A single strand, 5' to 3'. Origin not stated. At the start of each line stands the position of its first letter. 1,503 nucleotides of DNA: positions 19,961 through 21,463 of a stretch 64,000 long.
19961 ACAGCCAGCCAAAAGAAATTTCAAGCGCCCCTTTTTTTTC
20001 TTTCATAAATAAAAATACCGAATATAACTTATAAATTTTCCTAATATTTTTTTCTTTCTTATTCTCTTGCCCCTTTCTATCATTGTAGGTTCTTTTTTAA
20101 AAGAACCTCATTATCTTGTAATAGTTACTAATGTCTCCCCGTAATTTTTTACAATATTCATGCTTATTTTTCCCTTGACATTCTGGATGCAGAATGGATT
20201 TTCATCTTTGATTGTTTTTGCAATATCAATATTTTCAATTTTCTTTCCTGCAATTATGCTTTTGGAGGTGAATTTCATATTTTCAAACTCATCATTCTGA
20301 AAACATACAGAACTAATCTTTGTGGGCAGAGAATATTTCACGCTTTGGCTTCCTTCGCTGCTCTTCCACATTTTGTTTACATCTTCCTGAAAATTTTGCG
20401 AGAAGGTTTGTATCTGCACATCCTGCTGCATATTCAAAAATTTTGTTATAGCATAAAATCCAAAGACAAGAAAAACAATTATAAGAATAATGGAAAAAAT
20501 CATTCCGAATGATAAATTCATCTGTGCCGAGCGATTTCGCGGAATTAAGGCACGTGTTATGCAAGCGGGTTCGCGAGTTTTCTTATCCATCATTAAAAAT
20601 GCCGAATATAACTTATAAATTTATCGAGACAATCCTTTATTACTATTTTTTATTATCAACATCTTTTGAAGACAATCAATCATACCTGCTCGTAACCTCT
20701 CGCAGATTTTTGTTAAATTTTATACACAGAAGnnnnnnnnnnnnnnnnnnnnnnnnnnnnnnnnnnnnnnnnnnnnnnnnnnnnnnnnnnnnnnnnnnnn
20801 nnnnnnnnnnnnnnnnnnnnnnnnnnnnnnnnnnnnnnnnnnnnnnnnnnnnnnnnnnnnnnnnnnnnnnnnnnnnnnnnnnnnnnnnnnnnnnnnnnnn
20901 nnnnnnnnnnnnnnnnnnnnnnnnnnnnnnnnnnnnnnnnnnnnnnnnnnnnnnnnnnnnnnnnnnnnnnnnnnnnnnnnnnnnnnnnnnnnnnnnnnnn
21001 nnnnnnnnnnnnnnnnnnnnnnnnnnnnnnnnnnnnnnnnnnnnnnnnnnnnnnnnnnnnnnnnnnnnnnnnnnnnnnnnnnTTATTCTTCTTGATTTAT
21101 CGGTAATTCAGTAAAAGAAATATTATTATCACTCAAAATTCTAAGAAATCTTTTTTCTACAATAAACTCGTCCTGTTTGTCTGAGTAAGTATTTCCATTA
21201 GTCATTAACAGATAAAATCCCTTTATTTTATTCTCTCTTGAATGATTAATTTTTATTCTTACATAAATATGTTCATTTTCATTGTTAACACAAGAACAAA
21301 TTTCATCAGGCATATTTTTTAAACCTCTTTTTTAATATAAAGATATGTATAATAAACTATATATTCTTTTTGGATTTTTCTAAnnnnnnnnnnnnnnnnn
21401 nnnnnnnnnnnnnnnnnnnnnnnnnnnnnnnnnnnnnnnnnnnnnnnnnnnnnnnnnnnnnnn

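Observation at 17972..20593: Four-gene pilin-like locus (class III signal peptides) with an upstream wHTH regulator, but no assembly ATPase or platform gene in the window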

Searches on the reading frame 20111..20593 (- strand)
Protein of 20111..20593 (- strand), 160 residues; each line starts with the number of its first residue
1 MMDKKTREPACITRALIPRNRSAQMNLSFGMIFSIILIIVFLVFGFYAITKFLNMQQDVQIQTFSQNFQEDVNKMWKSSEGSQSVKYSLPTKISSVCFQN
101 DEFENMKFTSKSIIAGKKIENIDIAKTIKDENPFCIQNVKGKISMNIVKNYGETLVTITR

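Call 12: search_protein_families(library=pfam, proteins=[window:20111-20593:-], max_evalue=1)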
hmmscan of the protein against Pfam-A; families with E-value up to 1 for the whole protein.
window:20111-20593:- (160 aa): 4 families
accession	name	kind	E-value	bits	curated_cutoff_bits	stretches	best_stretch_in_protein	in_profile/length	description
PF07431.17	DUF1512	-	0.055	13.6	25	1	36-125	2-85/177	Protein of unknown function (DUF1512) N-terminal domain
PF24805.1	EIF3I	-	0.057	13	200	1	69-157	72-163/324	EIF3I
PF10392.15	COG5_N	-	0.11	13.1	31.2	1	98-155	3-61/132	Conserved oligomeric Golgi complex subunit 5, N-terminal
PF00335.26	Tetraspanin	-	0.17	11.9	32.1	1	31-87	77-131/225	Tetraspanin family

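Call 13: search_protein_families(library=ncbifam, proteins=[window:20111-20593:-], max_evalue=1)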
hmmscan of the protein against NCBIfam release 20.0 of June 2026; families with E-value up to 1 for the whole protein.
window:20111-20593:- (160 aa): 2 families
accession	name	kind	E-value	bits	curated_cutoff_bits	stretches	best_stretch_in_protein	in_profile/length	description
NF042931.1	SAG1386_EF1546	equivalog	0.035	14.2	80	1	20-84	18-82/158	SAG1386/EF1546 family surface-associated protein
NF033175.1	fuso_auto_Nterm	subfamily_domain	0.12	12.5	55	1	33-77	18-67/120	autotransporter-associated N-terminal domain-containing protein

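Call 16: find_homologous_proteins(query=window:20111-20593:-, max_evalue=10)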
Query window:20111-20593:- (160 aa): 310 proteins with E <= 10 among 329 candidates; the best 120 are listed.
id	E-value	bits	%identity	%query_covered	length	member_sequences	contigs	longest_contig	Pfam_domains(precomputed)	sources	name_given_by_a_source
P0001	2.3e-97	341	100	99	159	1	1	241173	-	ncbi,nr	ncbi:Uncharacterised protein [uncultured archaeon]|nr:Uncharacterised protein [uncultured archaeon]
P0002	6.1e-69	248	78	89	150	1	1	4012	-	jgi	jgi:hypothetical protein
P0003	1.5e-67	244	70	95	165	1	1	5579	-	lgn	-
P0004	3.7e-65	236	69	99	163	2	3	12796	-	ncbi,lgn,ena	-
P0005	8.3e-64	232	64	99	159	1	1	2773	-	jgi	jgi:hypothetical protein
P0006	1.4e-61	224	71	88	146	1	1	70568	-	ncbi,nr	ncbi:Uncharacterised protein [uncultured archaeon]|nr:Uncharacterised protein [uncultured archaeon]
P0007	1.6e-61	224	73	88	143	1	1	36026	-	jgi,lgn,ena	-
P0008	1.2e-60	221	62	98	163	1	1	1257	-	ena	-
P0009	3.4e-60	220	72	88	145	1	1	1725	-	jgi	jgi:hypothetical protein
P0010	4.1e-60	220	72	88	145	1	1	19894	-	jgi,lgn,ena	-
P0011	5.7e-60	219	69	90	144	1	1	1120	-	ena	-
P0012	7.5e-60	219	70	89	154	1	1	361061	-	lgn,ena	-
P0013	9.2e-60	219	70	89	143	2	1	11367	-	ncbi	-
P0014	1.7e-59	218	71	89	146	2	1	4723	-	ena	-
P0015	2.0e-59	218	69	89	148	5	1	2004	-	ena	-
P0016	2.2e-59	217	61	98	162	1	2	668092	-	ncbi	-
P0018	4.9e-59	216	62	98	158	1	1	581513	-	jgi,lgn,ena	-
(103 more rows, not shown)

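Call 19: find_encoding_contigs(protein=P0016, flank=10000, max_places=2)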
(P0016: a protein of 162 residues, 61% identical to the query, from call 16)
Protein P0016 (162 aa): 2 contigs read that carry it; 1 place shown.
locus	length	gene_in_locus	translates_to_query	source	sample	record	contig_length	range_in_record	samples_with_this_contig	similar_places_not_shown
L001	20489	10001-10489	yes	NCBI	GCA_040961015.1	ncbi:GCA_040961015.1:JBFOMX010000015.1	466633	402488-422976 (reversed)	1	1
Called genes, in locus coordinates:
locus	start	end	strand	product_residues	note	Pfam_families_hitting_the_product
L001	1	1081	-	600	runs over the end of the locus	-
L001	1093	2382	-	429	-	PF01896:DNA_primase_S, PF04104:DNA_primase_lrg (faint)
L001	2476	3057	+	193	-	-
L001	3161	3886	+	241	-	PF00705:PCNA_N, PF02747:PCNA_C (weak)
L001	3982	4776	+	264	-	-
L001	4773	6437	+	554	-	-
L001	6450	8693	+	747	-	-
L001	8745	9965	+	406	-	PF12832:MFS_1_like, PF07690:MFS_1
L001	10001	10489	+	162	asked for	-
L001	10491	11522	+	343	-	-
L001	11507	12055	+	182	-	-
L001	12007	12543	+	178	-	-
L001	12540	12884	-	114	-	PF25212:HVO_A0114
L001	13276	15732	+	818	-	PF05124:S_layer_C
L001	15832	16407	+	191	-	-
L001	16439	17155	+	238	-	-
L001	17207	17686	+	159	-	PF06695:Sm_multidrug_ex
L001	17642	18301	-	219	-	-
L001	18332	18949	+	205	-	PF01569:PAP2, PF14378:PAP2_3 (weak)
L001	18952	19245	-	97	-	-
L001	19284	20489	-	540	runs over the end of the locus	PF07705:CARDB (faint), PF08842:Mfa2 (faint)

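Call 20: find_encoding_contigs(protein=P0018, flank=10000, max_places=2)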
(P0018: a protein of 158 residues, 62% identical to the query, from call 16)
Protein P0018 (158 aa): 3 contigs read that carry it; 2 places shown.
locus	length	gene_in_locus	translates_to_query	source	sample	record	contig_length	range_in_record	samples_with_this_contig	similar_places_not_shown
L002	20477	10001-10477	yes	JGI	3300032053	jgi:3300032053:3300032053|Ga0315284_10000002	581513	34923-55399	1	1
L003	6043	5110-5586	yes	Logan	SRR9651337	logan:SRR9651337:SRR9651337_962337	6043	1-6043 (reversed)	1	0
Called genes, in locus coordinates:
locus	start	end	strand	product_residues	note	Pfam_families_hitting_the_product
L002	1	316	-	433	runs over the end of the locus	-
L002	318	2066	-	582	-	-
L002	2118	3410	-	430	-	PF01896:DNA_primase_S, PF04104:DNA_primase_lrg (faint)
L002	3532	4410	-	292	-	PF13263:PHP_C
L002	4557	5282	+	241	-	PF00705:PCNA_N, PF02747:PCNA_C (weak)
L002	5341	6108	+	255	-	-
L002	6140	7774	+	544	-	-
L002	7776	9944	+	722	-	-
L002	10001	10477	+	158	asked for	-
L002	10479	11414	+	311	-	-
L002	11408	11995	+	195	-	-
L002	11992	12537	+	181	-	-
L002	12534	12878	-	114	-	PF25212:HVO_A0114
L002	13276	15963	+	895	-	PF05124:S_layer_C (faint)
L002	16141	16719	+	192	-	-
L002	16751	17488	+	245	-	-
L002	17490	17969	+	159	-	PF06695:Sm_multidrug_ex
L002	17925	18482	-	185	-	-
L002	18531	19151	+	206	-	PF01569:PAP2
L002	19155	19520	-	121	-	-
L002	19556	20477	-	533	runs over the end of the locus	PF07705:CARDB (faint)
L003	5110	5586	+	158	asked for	-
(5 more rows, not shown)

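Call 45: predict_structure(alignment_id=A1)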
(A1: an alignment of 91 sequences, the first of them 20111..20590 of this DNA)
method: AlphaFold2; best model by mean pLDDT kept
length: 159 residues; sequences in the alignment: 91
mean_pLDDT: 86.6   pTM: 0.68
mean pLDDT of the five models: 86.6, 84.5, 84.4, 84.2, 84.2
residues with pLDDT >= 90: 103; 70-90: 31; 50-70: 25; < 50: 0
segments of 3 or more residues with pLDDT < 50: none
pLDDT, mean of each block of 10 residues (from residue 1): 60 58 68 95 94 90 95 94 94 93 91 89 90 92 94 92
secondary structure, 60 per line:
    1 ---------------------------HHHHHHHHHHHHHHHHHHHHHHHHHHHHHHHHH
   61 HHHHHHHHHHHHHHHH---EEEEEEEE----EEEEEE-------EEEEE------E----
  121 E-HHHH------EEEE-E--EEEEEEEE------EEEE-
elements in order: H28-76 E80-87 E92-97 E105-109 H123-126 E133-136 E141-148 E155-158

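Call 50: fold_search(model_id=the predicted structure, library=pdb)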
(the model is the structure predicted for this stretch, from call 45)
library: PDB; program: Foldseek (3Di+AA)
matches with E <= 10: 509; with E <= 0.001: 0
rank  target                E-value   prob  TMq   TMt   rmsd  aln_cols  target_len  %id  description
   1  8vqd_B                7.7e-01  0.04  0.14  0.18  14.4       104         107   10  HER2 S310F in complex with TL1 Fab (released 2024-10-09)
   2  6f1c_D                8.7e-01  0.09  0.20  0.12  13.1       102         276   10  C1rC1s complex (released 2018-01-17)
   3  7rsn_J                9.2e-01  0.14  0.22  0.30   8.3        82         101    8  AMC018 SOSIP.v4.2 in complex with PGV04 Fab (released 2021-09-15)
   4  6dfw_F                9.2e-01  0.06  0.16  0.12  14.7       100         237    7  TCR 8F10 in complex with IAg7-p8G9E (released 2019-04-17)
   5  6u3n_D                1.0e+00  0.06  0.16  0.14  14.4       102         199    8  LS2.8/3.15 - DQ2-P.fluor-alpha1a complex (released 2019-12-18)
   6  1x5x_MODEL_1_A        1.1e+00  0.02  0.10  0.13  13.9        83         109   16  Solution structure of the fibronectin type-III domain of human fibronectin type III domain containing protein  (released 2005-11-17)
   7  2o39_A                1.1e+00  0.01  0.08  0.08  16.9       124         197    8  Human Adenovirus type 11 knob in complex with domains SCR1 and SCR2 of CD46 (membrane cofactor protein, MCP) (released 2007-01-09)
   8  5ckn_A                1.2e+00  0.13  0.24  0.15   9.6        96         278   11  The CUB1-EGF-CUB2 domains of rat MBL-associated serine protease-2 (MASP-2) bound to Ca2+ (released 2017-01-18)
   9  1nzi_A                1.2e+00  0.10  0.21  0.21  12.6       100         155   12  Crystal Structure of the CUB1-EGF Interaction Domain of Complement Protease C1s (released 2003-06-10)
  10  8ttf_D                1.2e+00  0.06  0.16  0.22  13.8        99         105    7  NorA double mutant - E222QD307N at pH 7.5 (released 2024-05-29)
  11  8t7r_o                1.2e+00  0.06  0.15  0.13  12.7        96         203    7  Crystal structure of human leukocyte antigen A*0101 in complex with the Fab of alloreactive antibody E07 (released 2024-12-25)
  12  8vdl_L                1.2e+00  0.05  0.15  0.12  13.6        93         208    6  HB3VAR03 CIDRa1.4 domain with C7 Fab (released 2024-10-09)
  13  9jl0_A                1.2e+00  0.03  0.15  0.18  13.8       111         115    9  Crystal structure of feline CD8aa homodimer (released 2025-07-02)
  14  7pb6_A                1.2e+00  0.02  0.11  0.11  14.9       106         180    9  Structure of LPMO domain of colonization factor GbpA from Vibrio cholerae in the presence of potassium (released 2022-08-10)
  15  1szb_A                1.2e+00  0.12  0.23  0.22   9.7        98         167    8  Crystal structure of the human MBL-associated protein 19 (MAp19) (released 2004-06-22)
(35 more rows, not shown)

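Call 56: search_protein_families(library=pfam, alignment_id=A1, max_evalue=1)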
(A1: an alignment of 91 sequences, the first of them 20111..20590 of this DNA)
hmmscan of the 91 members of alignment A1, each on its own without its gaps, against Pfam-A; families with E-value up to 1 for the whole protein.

A. member 1, window:20111-20590:- (159 aa): 4 families
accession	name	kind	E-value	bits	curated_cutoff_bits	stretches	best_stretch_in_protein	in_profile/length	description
PF07431.17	DUF1512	-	0.054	13.6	25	1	35-124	2-85/177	Protein of unknown function (DUF1512) N-terminal domain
PF24805.1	EIF3I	-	0.056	13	200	1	68-156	72-163/324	EIF3I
PF10392.15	COG5_N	-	0.11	13.2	31.2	1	97-154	3-61/132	Conserved oligomeric Golgi complex subunit 5, N-terminal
PF00335.26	Tetraspanin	-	0.19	11.8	32.1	1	30-86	77-131/225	Tetraspanin family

B. families by the number of members that match (of 91 scanned): 58 families (the first 25 are shown)
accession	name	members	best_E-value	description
PF24805.1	EIF3I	12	0.0083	EIF3I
PF07431.17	DUF1512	8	0.019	Protein of unknown function (DUF1512) N-terminal domain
PF02714.20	RSN1_7TM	6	0.014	Calcium-dependent channel, 7TM region, putative phosphate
PF00335.26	Tetraspanin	6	0.057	Tetraspanin family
PF09955.14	DUF2189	4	0.057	Predicted integral membrane protein (DUF2189)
PF19388.4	DUF5963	3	0.012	Family of unknown function (DUF5963)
PF25398.1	CUX1_N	3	0.013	CUX1-like, N-terminal tRNA-binding arm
PF13858.11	DUF4199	2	0.0071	Protein of unknown function (DUF4199)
PF12888.12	Lipid_bd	2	0.022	Lipid-binding putative hydrolase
PF11912.13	CfaA_B_C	2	0.036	Counting factor-associated protein A/B/C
PF04415.17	DUF515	2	0.038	Protein of unknown function (DUF515)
PF10392.15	COG5_N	2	0.052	Conserved oligomeric Golgi complex subunit 5, N-terminal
PF17259.7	DUF5325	2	0.063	Family of unknown function (DUF5325)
PF01074.27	Glyco_hydro_38N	2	0.15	Glycosyl hydrolases family 38 N-terminal domain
PF17198.9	AveC_like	2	0.23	Spirocyclase AveC-like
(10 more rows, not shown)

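Call 87: search_solved_structures(query=A1, max_evalue=10)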
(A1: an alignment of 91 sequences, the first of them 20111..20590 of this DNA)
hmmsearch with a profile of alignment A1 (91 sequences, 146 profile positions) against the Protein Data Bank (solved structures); distinct sequences matched with E-value up to 10: 3.
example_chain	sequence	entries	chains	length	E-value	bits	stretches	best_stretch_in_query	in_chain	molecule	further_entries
9nnd_a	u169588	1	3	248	0.045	16.8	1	18-71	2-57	Endogenous retrovirus group K member 7 Pol protein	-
9mla_D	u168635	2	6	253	0.065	16.3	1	18-71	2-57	Transmembrane protein,Fibritin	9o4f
9e02_F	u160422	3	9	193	0.21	14.6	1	15-61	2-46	Sec-independent protein translocase protein TatB homolog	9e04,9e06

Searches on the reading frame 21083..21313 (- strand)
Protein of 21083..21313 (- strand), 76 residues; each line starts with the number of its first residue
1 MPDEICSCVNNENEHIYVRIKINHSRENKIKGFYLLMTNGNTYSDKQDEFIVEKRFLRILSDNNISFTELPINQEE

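Call 12: search_protein_families(library=pfam, proteins=[window:21083-21313:-], max_evalue=1)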
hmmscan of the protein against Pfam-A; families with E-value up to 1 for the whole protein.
window:21083-21313:- (76 aa): 1 family
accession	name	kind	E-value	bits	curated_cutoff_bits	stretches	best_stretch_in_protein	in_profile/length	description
PF24519.1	Ig-like_Pom152_1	-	0.12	13.5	27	1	2-36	6-40/110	Nucleoporin pom152-like, first immunoglobulin-like domain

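Call 13: search_protein_families(library=ncbifam, proteins=[window:21083-21313:-], max_evalue=1)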
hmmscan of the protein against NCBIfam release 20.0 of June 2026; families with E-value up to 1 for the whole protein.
window:21083-21313:- (76 aa): 0 families
